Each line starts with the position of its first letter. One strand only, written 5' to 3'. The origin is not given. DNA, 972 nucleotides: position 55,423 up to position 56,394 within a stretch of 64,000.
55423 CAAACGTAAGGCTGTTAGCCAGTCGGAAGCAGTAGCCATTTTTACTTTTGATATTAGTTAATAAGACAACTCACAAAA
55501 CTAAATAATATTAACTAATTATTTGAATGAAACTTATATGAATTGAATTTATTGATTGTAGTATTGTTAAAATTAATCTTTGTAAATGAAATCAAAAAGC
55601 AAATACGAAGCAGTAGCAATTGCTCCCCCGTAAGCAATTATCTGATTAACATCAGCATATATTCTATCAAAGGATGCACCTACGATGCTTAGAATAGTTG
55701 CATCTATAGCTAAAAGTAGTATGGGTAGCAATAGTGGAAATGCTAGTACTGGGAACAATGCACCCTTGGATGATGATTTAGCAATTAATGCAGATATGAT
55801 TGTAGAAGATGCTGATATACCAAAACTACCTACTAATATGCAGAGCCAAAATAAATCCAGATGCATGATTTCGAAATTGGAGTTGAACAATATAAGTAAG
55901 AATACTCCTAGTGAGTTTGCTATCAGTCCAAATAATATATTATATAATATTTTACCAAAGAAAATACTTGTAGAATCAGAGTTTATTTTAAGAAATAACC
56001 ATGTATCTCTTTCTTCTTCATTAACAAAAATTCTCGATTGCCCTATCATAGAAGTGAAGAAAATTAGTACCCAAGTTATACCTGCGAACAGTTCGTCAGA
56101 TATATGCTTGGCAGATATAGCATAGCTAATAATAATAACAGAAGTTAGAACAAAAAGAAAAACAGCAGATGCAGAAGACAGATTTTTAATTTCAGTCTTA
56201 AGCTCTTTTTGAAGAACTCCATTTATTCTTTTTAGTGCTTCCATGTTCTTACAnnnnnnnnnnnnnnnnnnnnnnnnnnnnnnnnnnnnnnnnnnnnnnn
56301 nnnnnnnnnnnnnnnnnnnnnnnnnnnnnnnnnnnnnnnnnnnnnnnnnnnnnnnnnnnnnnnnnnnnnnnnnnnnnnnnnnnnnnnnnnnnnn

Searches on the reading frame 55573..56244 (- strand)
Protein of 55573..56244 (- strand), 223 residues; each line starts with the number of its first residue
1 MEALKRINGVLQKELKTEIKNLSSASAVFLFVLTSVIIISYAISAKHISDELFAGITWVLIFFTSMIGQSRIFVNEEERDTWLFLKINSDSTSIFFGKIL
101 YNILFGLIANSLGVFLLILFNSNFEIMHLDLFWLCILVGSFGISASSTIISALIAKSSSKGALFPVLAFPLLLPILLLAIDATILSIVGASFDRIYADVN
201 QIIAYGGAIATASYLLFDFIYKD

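Call 21: search_protein_families(library=pfam, proteins=[window:55573-56244:-], max_evalue=0.1)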
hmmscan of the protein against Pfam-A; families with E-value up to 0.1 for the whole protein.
window:55573-56244:- (223 aa): 1 family
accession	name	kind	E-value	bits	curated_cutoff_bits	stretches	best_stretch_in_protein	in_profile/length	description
PF03379.19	CcmB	-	7.2e-15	55.4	24.9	1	10-195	4-190/215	CcmB protein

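Call 22: search_protein_families(library=ncbifam, proteins=[window:55573-56244:-], max_evalue=0.1)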
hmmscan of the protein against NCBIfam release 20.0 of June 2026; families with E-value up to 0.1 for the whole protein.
window:55573-56244:- (223 aa): 1 family
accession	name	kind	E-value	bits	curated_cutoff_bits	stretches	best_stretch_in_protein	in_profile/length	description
TIGR01190.1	ccmB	equivalog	6.5e-07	29.2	156.2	1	10-202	1-194/211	heme exporter protein CcmB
